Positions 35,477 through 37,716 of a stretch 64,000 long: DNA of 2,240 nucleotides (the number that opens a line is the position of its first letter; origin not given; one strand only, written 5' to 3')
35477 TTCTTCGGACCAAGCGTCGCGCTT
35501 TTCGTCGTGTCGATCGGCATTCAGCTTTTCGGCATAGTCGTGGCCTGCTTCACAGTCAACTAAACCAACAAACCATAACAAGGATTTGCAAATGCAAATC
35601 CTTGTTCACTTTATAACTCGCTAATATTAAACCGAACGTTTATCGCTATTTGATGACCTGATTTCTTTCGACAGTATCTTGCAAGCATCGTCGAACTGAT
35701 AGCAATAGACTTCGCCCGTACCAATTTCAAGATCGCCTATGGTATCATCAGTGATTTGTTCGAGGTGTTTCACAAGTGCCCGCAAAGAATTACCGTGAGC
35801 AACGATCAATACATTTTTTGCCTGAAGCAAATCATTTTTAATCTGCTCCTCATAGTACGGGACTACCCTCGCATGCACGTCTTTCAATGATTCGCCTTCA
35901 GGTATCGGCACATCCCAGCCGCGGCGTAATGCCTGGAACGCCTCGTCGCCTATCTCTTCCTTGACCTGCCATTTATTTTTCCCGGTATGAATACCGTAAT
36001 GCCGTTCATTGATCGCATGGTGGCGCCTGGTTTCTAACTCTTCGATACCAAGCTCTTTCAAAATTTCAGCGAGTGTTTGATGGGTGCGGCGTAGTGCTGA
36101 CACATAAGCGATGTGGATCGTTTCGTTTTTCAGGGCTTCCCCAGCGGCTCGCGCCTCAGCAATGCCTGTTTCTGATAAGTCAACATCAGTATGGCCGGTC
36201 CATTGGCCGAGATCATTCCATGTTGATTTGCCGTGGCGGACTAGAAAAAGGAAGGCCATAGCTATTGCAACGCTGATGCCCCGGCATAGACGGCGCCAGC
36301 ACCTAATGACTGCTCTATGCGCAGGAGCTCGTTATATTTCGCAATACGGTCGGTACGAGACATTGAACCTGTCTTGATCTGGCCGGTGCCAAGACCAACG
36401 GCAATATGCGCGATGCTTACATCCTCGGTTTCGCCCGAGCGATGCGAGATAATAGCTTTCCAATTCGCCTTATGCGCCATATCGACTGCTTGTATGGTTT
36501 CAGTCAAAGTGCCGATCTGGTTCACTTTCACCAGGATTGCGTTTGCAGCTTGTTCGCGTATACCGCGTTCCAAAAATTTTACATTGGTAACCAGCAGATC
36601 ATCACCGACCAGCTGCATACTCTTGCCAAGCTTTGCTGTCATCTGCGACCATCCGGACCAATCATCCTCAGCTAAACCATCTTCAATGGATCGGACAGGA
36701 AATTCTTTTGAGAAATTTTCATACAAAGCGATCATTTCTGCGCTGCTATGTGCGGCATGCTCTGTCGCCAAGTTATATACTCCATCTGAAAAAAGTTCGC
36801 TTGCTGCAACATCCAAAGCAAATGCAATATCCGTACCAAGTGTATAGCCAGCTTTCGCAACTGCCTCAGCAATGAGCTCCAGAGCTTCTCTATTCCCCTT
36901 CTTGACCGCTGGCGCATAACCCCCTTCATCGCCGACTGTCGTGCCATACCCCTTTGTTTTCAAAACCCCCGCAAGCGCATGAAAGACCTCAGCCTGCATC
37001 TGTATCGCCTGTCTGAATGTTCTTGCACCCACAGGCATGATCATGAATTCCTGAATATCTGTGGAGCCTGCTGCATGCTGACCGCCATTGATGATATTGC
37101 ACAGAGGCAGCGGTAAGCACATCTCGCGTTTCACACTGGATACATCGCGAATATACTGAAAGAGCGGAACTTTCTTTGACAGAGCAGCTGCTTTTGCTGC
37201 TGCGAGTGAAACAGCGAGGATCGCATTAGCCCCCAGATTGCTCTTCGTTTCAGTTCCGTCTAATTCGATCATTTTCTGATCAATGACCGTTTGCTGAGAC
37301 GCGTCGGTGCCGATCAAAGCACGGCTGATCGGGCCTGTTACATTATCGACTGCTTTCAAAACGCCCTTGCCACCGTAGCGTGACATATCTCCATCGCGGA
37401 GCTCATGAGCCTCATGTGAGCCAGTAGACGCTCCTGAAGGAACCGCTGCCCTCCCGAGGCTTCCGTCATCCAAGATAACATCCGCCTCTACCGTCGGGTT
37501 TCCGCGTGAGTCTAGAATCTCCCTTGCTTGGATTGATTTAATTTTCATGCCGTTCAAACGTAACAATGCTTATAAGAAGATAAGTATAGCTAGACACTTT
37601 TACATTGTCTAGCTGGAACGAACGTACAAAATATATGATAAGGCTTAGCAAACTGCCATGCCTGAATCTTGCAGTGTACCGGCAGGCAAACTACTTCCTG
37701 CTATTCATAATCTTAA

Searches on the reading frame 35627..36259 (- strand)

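Call 74: search_protein_families(library=pfam, proteins=[window:35627-36259:-], max_evalue=0.001)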
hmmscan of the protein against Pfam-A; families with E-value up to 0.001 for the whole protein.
window:35627-36259:- (210 aa): 1 family
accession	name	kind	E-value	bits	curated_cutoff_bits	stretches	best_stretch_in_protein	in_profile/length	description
PF00300.27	His_Phos_1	-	6.3e-44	150.4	21.7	1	4-193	1-185/194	Histidine phosphatase superfamily (branch 1)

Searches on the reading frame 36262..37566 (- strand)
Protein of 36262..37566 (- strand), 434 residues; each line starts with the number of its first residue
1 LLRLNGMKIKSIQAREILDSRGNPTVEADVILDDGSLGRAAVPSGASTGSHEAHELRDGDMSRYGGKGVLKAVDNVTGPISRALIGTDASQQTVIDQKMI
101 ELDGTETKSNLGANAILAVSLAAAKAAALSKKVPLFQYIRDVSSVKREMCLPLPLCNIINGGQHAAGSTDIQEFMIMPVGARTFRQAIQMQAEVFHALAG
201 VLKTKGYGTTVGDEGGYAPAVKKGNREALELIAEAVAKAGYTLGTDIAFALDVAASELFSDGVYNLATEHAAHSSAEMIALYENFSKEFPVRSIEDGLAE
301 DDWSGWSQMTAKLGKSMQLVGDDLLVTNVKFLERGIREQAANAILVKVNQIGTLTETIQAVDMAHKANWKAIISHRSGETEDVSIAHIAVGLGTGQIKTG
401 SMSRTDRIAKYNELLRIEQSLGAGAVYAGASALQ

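Call 74: search_protein_families(library=pfam, proteins=[window:36262-37566:-], max_evalue=0.001)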
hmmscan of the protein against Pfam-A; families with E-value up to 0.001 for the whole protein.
window:36262-37566:- (434 aa): 3 families
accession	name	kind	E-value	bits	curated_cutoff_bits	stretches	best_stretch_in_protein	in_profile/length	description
PF00113.28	Enolase_C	-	9.8e-119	396.5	21.5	1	149-432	2-292/296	Enolase, C-terminal TIM barrel domain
PF03952.21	Enolase_N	-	4.8e-60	201.9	35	1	9-139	1-131/131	Enolase, N-terminal domain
PF13378.12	MR_MLE_C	-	1.8e-06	28.3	29.4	1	270-395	52-172/219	Enolase C-terminal domain-like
